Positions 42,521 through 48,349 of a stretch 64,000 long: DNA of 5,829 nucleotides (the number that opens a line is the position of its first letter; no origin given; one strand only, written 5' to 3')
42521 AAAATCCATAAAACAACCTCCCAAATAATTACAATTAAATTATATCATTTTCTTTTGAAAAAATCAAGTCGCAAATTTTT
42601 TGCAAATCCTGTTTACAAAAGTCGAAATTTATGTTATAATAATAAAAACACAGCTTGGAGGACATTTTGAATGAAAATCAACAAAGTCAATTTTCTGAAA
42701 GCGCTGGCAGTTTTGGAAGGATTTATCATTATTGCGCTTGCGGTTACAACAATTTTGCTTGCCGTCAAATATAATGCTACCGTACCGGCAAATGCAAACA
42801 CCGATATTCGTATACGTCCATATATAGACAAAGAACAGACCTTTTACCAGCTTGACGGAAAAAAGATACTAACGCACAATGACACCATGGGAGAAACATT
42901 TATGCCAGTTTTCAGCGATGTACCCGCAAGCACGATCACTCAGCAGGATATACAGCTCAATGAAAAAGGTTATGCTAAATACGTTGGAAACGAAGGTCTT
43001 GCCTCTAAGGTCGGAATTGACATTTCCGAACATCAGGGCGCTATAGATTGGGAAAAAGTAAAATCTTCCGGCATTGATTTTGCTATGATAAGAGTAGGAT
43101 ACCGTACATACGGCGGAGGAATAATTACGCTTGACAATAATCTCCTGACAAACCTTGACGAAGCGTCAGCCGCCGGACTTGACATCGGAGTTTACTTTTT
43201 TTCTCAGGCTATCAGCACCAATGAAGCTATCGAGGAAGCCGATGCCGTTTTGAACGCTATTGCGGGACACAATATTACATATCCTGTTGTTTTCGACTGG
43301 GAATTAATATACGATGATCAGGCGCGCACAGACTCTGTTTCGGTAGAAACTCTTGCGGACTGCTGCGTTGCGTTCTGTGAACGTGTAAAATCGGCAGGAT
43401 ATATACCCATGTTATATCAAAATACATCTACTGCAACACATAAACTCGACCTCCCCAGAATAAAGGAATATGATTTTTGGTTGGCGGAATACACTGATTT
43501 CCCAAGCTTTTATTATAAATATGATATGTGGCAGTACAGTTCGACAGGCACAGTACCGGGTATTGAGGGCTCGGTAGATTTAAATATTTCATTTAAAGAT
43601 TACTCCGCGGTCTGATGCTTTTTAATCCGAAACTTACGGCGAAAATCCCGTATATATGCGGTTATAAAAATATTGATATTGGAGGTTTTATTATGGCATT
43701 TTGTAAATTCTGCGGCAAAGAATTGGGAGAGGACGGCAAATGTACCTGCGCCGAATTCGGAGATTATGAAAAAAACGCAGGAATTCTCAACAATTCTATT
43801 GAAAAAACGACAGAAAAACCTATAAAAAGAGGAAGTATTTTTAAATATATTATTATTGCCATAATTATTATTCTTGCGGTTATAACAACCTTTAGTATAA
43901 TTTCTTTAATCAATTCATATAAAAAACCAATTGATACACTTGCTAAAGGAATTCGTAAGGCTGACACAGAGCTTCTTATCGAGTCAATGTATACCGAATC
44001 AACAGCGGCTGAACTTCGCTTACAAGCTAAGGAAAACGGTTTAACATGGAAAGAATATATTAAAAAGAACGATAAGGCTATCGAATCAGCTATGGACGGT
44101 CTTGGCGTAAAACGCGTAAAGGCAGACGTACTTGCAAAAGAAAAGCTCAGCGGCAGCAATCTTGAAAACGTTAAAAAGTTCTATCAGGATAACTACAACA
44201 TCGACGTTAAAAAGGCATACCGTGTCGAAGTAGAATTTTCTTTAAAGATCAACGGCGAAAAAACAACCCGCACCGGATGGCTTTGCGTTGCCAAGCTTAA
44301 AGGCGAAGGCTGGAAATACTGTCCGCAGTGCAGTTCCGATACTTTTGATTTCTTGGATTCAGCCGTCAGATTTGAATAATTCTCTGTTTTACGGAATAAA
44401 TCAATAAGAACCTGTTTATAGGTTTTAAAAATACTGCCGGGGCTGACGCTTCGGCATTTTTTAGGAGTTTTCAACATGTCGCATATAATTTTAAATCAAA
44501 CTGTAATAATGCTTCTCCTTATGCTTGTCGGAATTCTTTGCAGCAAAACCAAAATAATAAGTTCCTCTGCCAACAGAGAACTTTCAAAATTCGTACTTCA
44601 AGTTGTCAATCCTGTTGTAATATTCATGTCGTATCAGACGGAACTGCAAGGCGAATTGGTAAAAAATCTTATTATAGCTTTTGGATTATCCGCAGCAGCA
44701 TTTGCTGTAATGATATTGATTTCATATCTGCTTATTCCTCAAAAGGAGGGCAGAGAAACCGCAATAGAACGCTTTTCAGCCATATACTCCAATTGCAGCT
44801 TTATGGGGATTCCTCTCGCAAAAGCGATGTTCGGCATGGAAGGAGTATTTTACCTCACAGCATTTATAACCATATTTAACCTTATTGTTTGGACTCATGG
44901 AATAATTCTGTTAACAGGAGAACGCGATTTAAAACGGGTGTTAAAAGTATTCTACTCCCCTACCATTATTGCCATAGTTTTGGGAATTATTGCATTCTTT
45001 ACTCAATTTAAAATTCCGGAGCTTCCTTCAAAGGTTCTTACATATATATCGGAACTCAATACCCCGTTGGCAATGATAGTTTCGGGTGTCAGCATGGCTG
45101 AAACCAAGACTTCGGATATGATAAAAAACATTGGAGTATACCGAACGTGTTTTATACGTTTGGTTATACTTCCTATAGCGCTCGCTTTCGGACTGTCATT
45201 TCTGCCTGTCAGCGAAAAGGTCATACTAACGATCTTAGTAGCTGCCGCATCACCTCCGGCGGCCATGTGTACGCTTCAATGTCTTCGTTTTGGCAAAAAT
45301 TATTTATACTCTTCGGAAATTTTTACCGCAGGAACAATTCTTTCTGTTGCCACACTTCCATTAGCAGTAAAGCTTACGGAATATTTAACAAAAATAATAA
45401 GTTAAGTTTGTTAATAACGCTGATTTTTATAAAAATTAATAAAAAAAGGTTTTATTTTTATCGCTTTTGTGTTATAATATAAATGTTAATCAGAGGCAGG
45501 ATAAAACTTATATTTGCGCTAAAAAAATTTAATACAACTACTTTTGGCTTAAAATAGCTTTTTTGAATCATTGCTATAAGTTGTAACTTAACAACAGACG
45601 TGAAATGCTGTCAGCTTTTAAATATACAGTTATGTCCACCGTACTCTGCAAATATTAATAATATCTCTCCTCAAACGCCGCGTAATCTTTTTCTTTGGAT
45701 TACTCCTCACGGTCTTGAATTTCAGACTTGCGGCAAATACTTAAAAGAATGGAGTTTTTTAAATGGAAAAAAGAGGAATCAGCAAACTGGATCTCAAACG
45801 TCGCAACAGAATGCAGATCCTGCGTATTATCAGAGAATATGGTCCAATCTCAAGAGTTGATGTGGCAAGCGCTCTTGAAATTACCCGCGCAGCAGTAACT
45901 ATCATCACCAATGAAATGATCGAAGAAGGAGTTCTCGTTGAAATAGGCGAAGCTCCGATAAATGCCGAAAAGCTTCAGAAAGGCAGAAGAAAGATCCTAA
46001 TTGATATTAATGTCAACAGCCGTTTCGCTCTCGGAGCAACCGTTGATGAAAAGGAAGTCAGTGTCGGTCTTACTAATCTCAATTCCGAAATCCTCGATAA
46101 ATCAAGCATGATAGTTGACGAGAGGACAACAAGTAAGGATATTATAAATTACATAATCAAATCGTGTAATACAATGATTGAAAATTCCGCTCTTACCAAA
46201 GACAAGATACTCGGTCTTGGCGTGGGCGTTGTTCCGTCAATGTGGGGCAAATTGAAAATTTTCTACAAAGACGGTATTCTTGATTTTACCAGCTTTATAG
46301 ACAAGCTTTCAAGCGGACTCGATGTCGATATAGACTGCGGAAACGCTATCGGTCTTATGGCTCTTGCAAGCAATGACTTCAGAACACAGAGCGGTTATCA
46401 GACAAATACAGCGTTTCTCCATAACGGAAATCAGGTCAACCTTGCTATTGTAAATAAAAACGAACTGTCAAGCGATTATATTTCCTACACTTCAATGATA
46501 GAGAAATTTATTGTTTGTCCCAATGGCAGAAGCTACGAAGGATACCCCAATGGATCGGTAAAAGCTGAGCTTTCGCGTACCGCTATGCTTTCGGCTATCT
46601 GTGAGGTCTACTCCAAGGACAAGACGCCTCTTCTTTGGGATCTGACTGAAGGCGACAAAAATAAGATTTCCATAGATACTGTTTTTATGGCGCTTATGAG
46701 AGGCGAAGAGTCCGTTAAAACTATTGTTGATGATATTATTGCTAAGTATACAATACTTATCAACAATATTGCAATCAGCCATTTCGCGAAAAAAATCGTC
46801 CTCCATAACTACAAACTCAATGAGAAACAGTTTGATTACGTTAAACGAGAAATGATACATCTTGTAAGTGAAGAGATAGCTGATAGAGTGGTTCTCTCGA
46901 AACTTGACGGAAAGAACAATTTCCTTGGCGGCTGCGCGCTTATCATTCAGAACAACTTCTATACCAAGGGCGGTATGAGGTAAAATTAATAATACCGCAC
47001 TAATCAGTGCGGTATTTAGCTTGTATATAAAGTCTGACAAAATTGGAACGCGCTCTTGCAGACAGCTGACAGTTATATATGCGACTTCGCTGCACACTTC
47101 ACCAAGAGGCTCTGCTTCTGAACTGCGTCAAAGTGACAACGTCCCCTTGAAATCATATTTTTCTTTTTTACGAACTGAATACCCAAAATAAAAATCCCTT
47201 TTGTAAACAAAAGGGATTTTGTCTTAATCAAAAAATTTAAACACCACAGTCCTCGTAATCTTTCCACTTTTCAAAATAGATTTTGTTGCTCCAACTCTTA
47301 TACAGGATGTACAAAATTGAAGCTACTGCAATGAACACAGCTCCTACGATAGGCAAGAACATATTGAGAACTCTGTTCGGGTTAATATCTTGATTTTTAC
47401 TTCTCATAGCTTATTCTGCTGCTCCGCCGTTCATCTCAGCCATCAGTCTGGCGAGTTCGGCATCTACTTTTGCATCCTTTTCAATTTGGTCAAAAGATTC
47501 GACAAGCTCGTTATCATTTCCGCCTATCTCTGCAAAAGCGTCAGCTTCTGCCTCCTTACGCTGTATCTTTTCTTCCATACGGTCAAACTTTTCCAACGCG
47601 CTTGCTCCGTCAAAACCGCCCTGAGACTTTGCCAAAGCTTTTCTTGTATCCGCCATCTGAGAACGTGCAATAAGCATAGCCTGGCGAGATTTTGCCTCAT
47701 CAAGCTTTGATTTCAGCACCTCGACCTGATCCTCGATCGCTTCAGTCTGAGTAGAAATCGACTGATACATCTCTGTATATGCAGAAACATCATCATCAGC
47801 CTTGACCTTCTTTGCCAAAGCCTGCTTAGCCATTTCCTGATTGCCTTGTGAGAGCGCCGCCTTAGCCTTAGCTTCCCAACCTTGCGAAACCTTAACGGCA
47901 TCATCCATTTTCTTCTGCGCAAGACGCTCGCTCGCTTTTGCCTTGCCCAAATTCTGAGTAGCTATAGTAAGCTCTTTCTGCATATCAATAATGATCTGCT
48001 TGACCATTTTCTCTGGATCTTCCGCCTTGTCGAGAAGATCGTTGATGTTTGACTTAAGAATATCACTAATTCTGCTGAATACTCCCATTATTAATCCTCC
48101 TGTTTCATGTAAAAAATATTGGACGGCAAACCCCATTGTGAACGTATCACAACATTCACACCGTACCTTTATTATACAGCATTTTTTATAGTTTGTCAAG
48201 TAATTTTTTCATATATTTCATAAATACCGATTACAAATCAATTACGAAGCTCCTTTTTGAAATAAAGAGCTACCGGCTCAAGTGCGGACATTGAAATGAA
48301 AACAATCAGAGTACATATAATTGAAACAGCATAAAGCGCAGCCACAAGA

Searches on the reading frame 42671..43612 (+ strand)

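Call 79: search_protein_families(library=pfam, max_evalue=0.00001, proteins=[window:42671-43612:+])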
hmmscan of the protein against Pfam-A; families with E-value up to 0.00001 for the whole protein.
window:42671-43612:+ (314 aa): 1 family
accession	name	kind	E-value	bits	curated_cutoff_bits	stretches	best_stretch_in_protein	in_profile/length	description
PF01183.26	Glyco_hydro_25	-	1.7e-30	107.1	27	1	116-298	1-180/180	Glycosyl hydrolases family 25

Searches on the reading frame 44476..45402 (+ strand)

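Call 79: search_protein_families(library=pfam, max_evalue=0.00001, proteins=[window:44476-45402:+])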
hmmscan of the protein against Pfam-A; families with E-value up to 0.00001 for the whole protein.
window:44476-45402:+ (309 aa): 1 family
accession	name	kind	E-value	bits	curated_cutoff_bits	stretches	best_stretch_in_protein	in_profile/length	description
PF03547.23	Mem_trans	-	2.4e-33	115.6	25.7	2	5-148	2-149/343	Membrane transport protein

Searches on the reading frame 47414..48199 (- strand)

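Call 79: search_protein_families(library=pfam, max_evalue=0.00001, proteins=[window:47414-48199:-])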
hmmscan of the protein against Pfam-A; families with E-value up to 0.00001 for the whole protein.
window:47414-48199:- (262 aa): 1 family
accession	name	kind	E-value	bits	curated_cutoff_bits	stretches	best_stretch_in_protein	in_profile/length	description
PF04012.17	PspA_IM30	-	2.1e-49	168.5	33.9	1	39-255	1-217/220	PspA/IM30 family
